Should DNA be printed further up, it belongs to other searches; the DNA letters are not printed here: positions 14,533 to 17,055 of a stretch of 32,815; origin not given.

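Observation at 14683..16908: dcw-cluster class B PBP has lost both catalytic lysines (SxxK reads S-M-F-D, KTG reads F-S-G)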

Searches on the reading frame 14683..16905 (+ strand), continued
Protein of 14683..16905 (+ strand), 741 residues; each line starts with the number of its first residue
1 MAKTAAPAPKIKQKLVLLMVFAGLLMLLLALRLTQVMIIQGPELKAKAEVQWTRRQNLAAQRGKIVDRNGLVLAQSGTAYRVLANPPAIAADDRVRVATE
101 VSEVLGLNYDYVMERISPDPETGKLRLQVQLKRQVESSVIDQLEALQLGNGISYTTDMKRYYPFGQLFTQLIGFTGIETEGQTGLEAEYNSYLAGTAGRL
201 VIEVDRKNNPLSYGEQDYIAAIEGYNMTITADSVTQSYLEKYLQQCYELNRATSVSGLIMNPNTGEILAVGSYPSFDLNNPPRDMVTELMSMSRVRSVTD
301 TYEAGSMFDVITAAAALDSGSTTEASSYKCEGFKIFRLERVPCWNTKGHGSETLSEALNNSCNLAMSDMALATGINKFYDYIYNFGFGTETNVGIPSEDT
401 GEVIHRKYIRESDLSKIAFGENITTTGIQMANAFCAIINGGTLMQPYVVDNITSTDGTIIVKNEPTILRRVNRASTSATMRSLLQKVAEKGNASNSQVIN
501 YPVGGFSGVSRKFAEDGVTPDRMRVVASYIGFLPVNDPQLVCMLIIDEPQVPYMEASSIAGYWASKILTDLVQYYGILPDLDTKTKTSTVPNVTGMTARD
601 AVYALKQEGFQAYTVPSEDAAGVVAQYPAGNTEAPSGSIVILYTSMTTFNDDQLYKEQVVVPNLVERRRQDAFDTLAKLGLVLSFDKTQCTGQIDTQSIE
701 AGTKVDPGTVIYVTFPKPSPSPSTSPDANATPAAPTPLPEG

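Call 6: find_homologous_proteins(query=window:14683-16905:+, max_evalue=1e-20)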
Query window:14683-16905:+ (741 aa): 1854 proteins with E <= 1e-20 among 8000 candidates; the best 120 are listed.
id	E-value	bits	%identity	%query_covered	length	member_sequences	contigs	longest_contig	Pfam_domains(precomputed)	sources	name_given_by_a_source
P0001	0.0e+0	1642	100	100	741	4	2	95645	PF03717.21,PF03793.25,PF00905.28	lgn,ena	-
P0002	0.0e+0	1498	91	100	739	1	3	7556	PF03717.21,PF03793.25,PF00905.28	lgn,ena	-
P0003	0.0e+0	1495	90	100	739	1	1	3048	PF03717.21,PF03793.25,PF00905.28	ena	-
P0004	0.0e+0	1486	90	100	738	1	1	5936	PF03717.21,PF03793.25,PF00905.28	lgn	-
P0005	0.0e+0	1476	88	100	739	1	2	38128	PF03717.21,PF03793.25,PF00905.28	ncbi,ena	-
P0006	0.0e+0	1475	89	100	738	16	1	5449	PF03717.21,PF03793.25,PF00905.28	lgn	-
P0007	0.0e+0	1471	88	100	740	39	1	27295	PF03717.21,PF03793.25,PF00905.28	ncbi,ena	-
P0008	0.0e+0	1447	86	100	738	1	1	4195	PF03717.21,PF03793.25,PF00905.28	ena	-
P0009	0.0e+0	1422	85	100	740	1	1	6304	PF03717.21,PF03793.25,PF00905.28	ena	-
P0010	0.0e+0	1412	85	98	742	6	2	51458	PF03717.21,PF03793.25,PF00905.28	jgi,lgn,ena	jgi:stage V sporulation protein D (sporulation-specific penicillin-binding protein)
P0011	0.0e+0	1411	85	100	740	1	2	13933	PF03717.21,PF03793.25,PF00905.28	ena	-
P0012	0.0e+0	1409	85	100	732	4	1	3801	PF03717.21,PF03793.25,PF00905.28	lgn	-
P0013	0.0e+0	1408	84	98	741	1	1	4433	PF03717.21,PF03793.25,PF00905.28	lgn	-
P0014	0.0e+0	1407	85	100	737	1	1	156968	PF03717.21,PF03793.25,PF00905.28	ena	-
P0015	0.0e+0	1404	85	100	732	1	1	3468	PF03717.21,PF21922.2,PF03793.25,PF00905.28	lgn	-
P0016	0.0e+0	1403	84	98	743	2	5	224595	PF03717.21,PF03793.25,PF00905.28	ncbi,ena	-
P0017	0.0e+0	1399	84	100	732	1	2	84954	PF03717.21,PF03793.25,PF00905.28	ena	-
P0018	0.0e+0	1397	84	100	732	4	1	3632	PF03717.21,PF03793.25,PF00905.28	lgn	-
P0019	0.0e+0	1396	85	100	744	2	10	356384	PF03717.21,PF03793.25,PF00905.28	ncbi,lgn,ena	-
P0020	0.0e+0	1395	84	100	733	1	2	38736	PF03717.21,PF03793.25,PF00905.28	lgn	-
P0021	0.0e+0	1389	84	96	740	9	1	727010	PF03717.21,PF03793.25,PF00905.28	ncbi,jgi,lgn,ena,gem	-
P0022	0.0e+0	1385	84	100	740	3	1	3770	PF03717.21,PF03793.25,PF00905.28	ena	-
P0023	0.0e+0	1380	83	100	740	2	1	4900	PF03717.21,PF03793.25,PF00905.28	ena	-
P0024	0.0e+0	1380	84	100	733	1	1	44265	PF03717.21,PF03793.25,PF00905.28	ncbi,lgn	-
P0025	0.0e+0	1379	82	100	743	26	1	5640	PF03717.21,PF03793.25,PF00905.28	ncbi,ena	-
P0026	0.0e+0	1377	83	100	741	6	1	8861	PF03717.21,PF03793.25,PF00905.28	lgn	-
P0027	0.0e+0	1377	83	100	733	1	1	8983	PF03717.21,PF03793.25,PF00905.28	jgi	-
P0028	0.0e+0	1370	83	100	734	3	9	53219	PF03717.21,PF03793.25,PF00905.28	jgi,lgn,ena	-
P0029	0.0e+0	1369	83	100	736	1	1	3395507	PF03717.21,PF03793.25,PF00905.28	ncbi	-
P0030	0.0e+0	1365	82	99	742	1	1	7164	PF03717.21,PF03793.25,PF00905.28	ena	-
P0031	0.0e+0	1364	84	98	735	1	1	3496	PF03717.21,PF03793.25,PF00905.28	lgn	-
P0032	0.0e+0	1362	83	97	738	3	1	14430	PF03717.21,PF03793.25,PF00905.28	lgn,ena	-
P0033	0.0e+0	1361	83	100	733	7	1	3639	PF03717.21,PF03793.25,PF00905.28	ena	-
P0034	0.0e+0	1356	83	100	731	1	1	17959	PF03717.21,PF03793.25,PF00905.28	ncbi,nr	ncbi:MAG: hypothetical protein C0413_02965 [Clostridiales bacterium]|nr:hypothetical protein [Clostr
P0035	0.0e+0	1354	83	98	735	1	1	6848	PF03717.21,PF03793.25,PF00905.28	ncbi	-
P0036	0.0e+0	1345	81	100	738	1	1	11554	PF03717.21,PF03793.25,PF00905.28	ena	-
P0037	0.0e+0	1345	80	100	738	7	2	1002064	PF03717.21,PF03793.25,PF00905.28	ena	-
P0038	0.0e+0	1344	82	98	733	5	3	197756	PF03717.21,PF03793.25,PF00905.28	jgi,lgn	jgi:stage V sporulation protein D (sporulation-specific penicillin-binding protein)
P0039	0.0e+0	1341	78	98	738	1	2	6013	PF03717.21,PF03793.25,PF00905.28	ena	-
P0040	0.0e+0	1339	79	98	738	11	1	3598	PF03717.21,PF03793.25,PF00905.28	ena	-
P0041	0.0e+0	1337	78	98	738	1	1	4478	PF03717.21,PF03793.25,PF00905.28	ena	-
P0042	0.0e+0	1337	82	96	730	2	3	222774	PF03717.21,PF03793.25,PF00905.28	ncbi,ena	-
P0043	0.0e+0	1332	78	98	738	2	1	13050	PF03717.21,PF03793.25,PF00905.28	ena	-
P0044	0.0e+0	1324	81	97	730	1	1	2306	PF03717.21,PF03793.25,PF00905.28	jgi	-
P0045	0.0e+0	1314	80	100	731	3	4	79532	PF03717.21,PF03793.25,PF00905.28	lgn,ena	-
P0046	0.0e+0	1311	79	100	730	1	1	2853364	PF03717.21,PF03793.25,PF00905.28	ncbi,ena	-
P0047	0.0e+0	1308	79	98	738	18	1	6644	PF03717.21,PF03793.25,PF00905.28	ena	-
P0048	0.0e+0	1308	79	100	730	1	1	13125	PF03717.21,PF03793.25,PF00905.28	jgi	jgi:stage V sporulation protein D (sporulation-specific penicillin-binding protein)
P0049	0.0e+0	1302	80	99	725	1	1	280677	PF03717.21,PF03793.25,PF00905.28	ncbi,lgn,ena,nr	ncbi:MAG: PASTA domain-containing protein [Clostridiales bacterium]|nr:PASTA domain-containing prote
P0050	0.0e+0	1300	78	100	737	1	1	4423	PF03717.21,PF03793.25,PF00905.28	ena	-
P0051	0.0e+0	1299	79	100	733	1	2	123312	PF03717.21,PF03793.25,PF00905.28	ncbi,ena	-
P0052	0.0e+0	1297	80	96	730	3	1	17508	PF03717.21,PF03793.25,PF00905.28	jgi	-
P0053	0.0e+0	1292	78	100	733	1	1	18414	PF03717.21,PF03793.25,PF00905.28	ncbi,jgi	-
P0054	0.0e+0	1276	78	99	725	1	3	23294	PF03717.21,PF03793.25,PF00905.28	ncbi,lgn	-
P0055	0.0e+0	1270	77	100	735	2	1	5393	PF03717.21,PF03793.25,PF00905.28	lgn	-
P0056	0.0e+0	1239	74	99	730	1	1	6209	PF03717.21,PF03793.25,PF00905.28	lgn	-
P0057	0.0e+0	1230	74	99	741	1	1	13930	PF03717.21,PF03793.25,PF00905.28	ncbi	-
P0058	0.0e+0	1228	74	98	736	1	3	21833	PF03717.21,PF03793.25,PF00905.28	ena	-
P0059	0.0e+0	1228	73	98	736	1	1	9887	PF03717.21,PF03793.25,PF00905.28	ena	-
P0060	0.0e+0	1225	74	100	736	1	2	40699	PF03717.21,PF03793.25,PF00905.28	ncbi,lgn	-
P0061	0.0e+0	1222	74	100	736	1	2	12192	PF03717.21,PF03793.25,PF00905.28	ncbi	-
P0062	0.0e+0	1222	74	100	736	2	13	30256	PF03717.21,PF03793.25,PF00905.28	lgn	-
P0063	0.0e+0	1215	73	99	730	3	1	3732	PF03717.21,PF03793.25,PF00905.28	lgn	-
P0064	0.0e+0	1214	74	99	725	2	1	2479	PF03717.21,PF03793.25,PF00905.28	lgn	-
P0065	0.0e+0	1212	73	100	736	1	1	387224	PF03717.21,PF03793.25,PF00905.28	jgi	-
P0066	0.0e+0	1210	73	100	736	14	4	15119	PF03717.21,PF03793.25,PF00905.28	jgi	-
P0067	0.0e+0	1206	73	100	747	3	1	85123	PF03717.21,PF03793.25,PF00905.28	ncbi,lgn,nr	ncbi:MAG: PASTA domain-containing protein [Eubacteriales bacterium]|nr:PASTA domain-containing prote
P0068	0.0e+0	1202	74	99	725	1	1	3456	PF03717.21,PF03793.25,PF00905.28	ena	-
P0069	0.0e+0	1198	73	99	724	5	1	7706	PF03717.21,PF03793.25,PF00905.28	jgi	-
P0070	0.0e+0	1194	72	100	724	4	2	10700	PF03717.21,PF03793.25,PF00905.28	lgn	-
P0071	0.0e+0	1187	73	97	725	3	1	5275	PF03717.21,PF03793.25,PF00905.28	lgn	-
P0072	0.0e+0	1185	91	78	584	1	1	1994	PF03717.21,PF00905.28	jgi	-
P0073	0.0e+0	1181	91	78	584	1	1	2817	PF03717.21,PF00905.28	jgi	-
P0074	0.0e+0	1167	70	99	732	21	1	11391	PF03717.21,PF03793.25,PF00905.28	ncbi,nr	ncbi:MAG TPA: penicillin-binding transpeptidase domain-containing protein [Candidatus Cryosericum sp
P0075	0.0e+0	1164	70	99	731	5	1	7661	PF03717.21,PF03793.25,PF00905.28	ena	-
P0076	0.0e+0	1137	70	99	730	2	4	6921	PF03717.21,PF03793.25,PF00905.28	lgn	-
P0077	0.0e+0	1124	69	96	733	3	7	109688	PF03717.21,PF03793.25,PF00905.28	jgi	jgi:stage V sporulation protein D (sporulation-specific penicillin-binding protein)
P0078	0.0e+0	1117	68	100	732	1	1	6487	PF03717.21,PF03793.25,PF00905.28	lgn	-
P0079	0.0e+0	1113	68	100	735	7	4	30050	PF03717.21,PF03793.25,PF00905.28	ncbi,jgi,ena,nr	ncbi:MAG TPA: penicillin-binding transpeptidase domain-containing protein [Eubacteriales bacterium]|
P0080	0.0e+0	1112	68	99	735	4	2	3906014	PF03717.21,PF03793.25,PF00905.28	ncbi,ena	-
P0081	0.0e+0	1087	66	99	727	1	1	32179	PF03717.21,PF03793.25,PF00905.28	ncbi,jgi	-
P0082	0.0e+0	1086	67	100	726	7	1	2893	PF03717.21,PF03793.25,PF00905.28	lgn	-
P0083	0.0e+0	1055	68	96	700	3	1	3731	PF03717.21,PF03793.25,PF00905.28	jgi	jgi:stage V sporulation protein D (sporulation-specific penicillin-binding protein)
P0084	0.0e+0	1041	65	97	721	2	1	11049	PF03717.21,PF03793.25,PF00905.28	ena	-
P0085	0.0e+0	1035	81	77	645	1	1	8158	PF03717.21,PF00905.28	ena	-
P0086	0.0e+0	1033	64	96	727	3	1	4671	PF03717.21,PF03793.25,PF00905.28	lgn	-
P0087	0.0e+0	1021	62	98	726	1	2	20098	PF03717.21,PF03793.25,PF00905.28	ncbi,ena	-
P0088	2.5e-293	993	62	99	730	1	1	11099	PF03717.21,PF03793.25,PF00905.28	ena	-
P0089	4.2e-291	985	61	98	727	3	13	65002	PF03717.21,PF21922.2,PF03793.25,PF00905.28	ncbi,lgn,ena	-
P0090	7.0e-288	975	60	97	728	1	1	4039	PF03717.21,PF03793.25,PF00905.28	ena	-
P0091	4.0e-287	972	60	99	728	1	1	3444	PF03717.21,PF03793.25,PF00905.28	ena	-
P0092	3.1e-286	969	59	99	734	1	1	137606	PF03717.21,PF03793.25,PF00905.28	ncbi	-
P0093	3.2e-285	966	60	99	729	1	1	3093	PF03717.21,PF03793.25,PF00905.28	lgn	-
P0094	1.5e-284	964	59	96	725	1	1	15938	PF03717.21,PF03793.25,PF00905.28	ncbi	-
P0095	6.1e-284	962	60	96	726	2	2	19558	PF03717.21,PF21922.2,PF03793.25,PF00905.28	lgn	-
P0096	1.9e-283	960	60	96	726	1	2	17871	PF03717.21,PF21922.2,PF03793.25,PF00905.28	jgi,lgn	-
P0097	2.3e-283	960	59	99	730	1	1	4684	PF03717.21,PF03793.25,PF00905.28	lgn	-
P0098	9.0e-282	954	60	98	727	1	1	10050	PF03717.21,PF03793.25,PF00905.28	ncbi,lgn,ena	-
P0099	6.1e-281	952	58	99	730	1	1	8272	PF03717.21,PF03793.25,PF00905.28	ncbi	-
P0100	2.8e-280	950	59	96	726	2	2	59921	PF03717.21,PF03793.25,PF00905.28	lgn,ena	-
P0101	2.0e-277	940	59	96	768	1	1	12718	PF03717.21,PF03793.25,PF00905.28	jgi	jgi:stage V sporulation protein D (sporulation-specific penicillin-binding protein)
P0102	4.3e-275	932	57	100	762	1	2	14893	PF03717.21,PF03793.25,PF00905.28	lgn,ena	-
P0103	8.8e-274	928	56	98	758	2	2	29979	PF03717.21,PF03793.25,PF00905.28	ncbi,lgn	-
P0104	2.0e-273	927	56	100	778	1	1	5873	PF03717.21,PF03793.25,PF00905.28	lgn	-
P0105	5.6e-273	925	58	96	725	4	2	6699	PF03717.21,PF03793.25,PF00905.28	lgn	-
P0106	2.8e-270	917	56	99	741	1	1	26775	PF03717.21,PF03793.25,PF00905.28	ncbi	-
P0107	2.4e-269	913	56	98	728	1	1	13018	PF03717.21,PF03793.25,PF00905.28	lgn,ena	-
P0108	6.1e-268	909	55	99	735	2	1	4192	PF03717.21,PF03793.25,PF00905.28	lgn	-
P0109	9.3e-268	908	57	92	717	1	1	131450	PF03717.21,PF03793.25,PF00905.28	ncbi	-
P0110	2.2e-267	907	57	96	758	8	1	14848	PF03717.21,PF03793.25,PF00905.28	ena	-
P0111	2.1e-266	904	57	98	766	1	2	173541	PF03717.21,PF03793.25,PF00905.28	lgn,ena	-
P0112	1.0e-265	901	56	99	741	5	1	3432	PF03717.21,PF03793.25,PF00905.28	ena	-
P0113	6.9e-265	899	56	99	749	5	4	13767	PF03717.21,PF03793.25,PF00905.28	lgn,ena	-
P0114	1.8e-258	877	55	96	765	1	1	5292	PF03717.21,PF03793.25,PF00905.28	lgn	-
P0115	2.4e-258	877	55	96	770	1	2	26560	PF03717.21,PF03793.25,PF00905.28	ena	-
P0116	1.8e-255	868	53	99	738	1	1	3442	PF03717.21,PF03793.25,PF00905.28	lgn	-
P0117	2.7e-253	860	54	99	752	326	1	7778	PF03717.21,PF03793.25,PF00905.28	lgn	-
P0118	4.1e-248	843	53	99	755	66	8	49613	PF03717.21,PF03793.25,PF00905.28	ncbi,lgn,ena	-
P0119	4.6e-247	840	54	98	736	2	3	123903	PF03717.21,PF21922.2,PF03793.25,PF00905.28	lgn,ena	-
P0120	2.4e-246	837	55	96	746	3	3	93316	PF03717.21,PF21922.2,PF03793.25,PF00905.28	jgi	-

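Call 11: find_encoding_contigs(protein=P0029, flank=10000, max_places=2)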
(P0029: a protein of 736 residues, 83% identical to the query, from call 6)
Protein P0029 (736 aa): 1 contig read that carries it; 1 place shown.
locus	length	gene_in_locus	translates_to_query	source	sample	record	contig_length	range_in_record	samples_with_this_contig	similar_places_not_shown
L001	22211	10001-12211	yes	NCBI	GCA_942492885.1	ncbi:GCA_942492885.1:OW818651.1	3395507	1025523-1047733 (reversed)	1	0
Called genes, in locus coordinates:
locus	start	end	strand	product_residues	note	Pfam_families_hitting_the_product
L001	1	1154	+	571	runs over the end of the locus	PF02687:FtsX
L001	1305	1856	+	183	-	PF01594:AI-2E_transport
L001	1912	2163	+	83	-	PF04226:Transgly_assoc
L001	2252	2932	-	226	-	-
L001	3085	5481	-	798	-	PF00521:DNA_topoisoIV, PF03989:DNA_gyraseA_C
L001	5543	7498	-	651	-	PF02518:HATPase_c, PF00204:DNA_gyraseB, PF01751:Toprim, PF00986:DNA_gyraseB_C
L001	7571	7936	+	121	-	-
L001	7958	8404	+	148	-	PF02381:MraZ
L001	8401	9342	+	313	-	PF01795:Methyltransf_5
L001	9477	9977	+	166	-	-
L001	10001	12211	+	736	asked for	PF03717:PBP_dimer, PF00905:Transpeptidase, PF03793:PASTA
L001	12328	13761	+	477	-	PF01225:Mur_ligase, PF08245:Mur_ligase_M, PF02875:Mur_ligase_C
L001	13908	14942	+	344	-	PF00953:Glycos_transf_4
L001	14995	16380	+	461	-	PF21799:MurD-like_N, PF08245:Mur_ligase_M, PF02875:Mur_ligase_C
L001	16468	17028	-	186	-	PF00857:Isochorismatase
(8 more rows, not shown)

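Call 16: find_related_loci(query=A1, collection=genome_contigs, flank=10000)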
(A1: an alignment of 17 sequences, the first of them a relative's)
Query A1 (741 aa) in genome_contigs; peptide patterns used: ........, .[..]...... (x = any residue, [..] = any of these).
236 stretches matched a pattern; 165 encode a relative of the query (tblastn E <= 1e-3); the best 80 are kept; 80 distinct loci.
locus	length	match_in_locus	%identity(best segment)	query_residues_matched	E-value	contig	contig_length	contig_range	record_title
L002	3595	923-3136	90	1-741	0e+0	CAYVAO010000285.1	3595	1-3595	MAG TPA_asm: uncultured Christensenella sp. isolate SRP167436_co1_26 genome assembly, contig: NODE_43431_length_3595_cov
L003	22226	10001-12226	89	1-741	0e+0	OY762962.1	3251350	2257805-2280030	MAG: Christensenellaceae bacterium isolate 71fbd196-4d72-4d9d-b023-dc0a1f92e7b0 genome assembly, chromosome: 1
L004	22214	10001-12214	89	1-741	0e+0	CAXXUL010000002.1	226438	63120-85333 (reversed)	MAG: Christensenellaceae bacterium isolate 01a02c0c-5802-4c47-8e2d-6646ecf7da28 genome assembly, contig: contig_2, whole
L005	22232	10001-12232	85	1-741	0e+0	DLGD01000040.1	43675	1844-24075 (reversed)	MAG TPA_asm: Christensenella sp. UBA7703 UBA7703_contig_2605, whole genome shotgun sequence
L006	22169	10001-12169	84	1-723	0e+0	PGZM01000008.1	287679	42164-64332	MAG: Firmicutes bacterium HGW-Firmicutes-9 08E140C01_z5_2013_Ig3399_v2_scaffold_99, whole genome shotgun sequence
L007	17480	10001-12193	83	1-739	0e+0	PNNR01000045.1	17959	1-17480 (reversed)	MAG: Clostridiales bacterium isolate SW.3.23 SW_1001901_17959, whole genome shotgun sequence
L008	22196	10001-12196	85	1-741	0e+0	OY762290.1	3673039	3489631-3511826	MAG: Christensenellaceae bacterium isolate 20c35e01-8a7f-49ef-9147-7de253b6e4f4 genome assembly, chromosome: 1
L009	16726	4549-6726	84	1-726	0e+0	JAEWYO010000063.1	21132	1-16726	MAG: Bacillota bacterium isolate OH_SFB_175 k127_598731, whole genome shotgun sequence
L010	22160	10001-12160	84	1-723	0e+0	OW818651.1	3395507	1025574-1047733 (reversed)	metagenome genome assembly, chromosome: 1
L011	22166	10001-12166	83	1-727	0e+0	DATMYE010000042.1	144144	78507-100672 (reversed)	MAG TPA_asm: Clostridia bacterium isolate SMAG_U13138 k141_24372, whole genome shotgun sequence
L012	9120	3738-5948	78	1-727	0e+0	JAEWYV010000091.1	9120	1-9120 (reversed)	MAG: Bacillota bacterium isolate OH_SFB_182 k127_1019380, whole genome shotgun sequence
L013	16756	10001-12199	79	1-741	0e+0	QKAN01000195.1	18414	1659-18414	MAG: Clostridia bacterium isolate SZUA-373 scaffold_8193, whole genome shotgun sequence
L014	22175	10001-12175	80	1-730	0e+0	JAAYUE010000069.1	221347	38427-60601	MAG: Clostridiales bacterium isolate AS27yjCOA_135 171136_AS27, whole genome shotgun sequence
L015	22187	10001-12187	80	1-740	0e+0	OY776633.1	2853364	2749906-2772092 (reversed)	MAG: Christensenellaceae bacterium isolate c84a42d1-d9c9-443e-85ff-73520b584de8 genome assembly, chromosome: 1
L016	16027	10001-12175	79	1-730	0e+0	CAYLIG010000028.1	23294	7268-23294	MAG TPA_asm: uncultured Christensenella sp. isolate binchicken_co27_68 genome assembly, contig: NODE_3852_length_23294_c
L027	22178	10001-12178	66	1-740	0e+0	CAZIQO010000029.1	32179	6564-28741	MAG TPA_asm: uncultured Oscillospiraceae bacterium isolate binchicken_co108_142 genome assembly, contig: NODE_2722_lengt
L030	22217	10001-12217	68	1-741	0e+0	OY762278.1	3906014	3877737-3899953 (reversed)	MAG: Christensenellaceae bacterium isolate d7c23e02-40a4-4312-836d-43190f2e112a genome assembly, chromosome: 1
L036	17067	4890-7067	56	7-741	0e+0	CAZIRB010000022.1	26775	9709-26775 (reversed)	MAG TPA_asm: uncultured Oscillospiraceae bacterium isolate binchicken_co117_169 genome assembly, contig: NODE_3416_lengt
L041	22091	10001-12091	41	12-715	7e-163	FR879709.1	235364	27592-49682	Clostridium sp. CAG:138 genomic scaffold, scf78, whole genome shotgun sequence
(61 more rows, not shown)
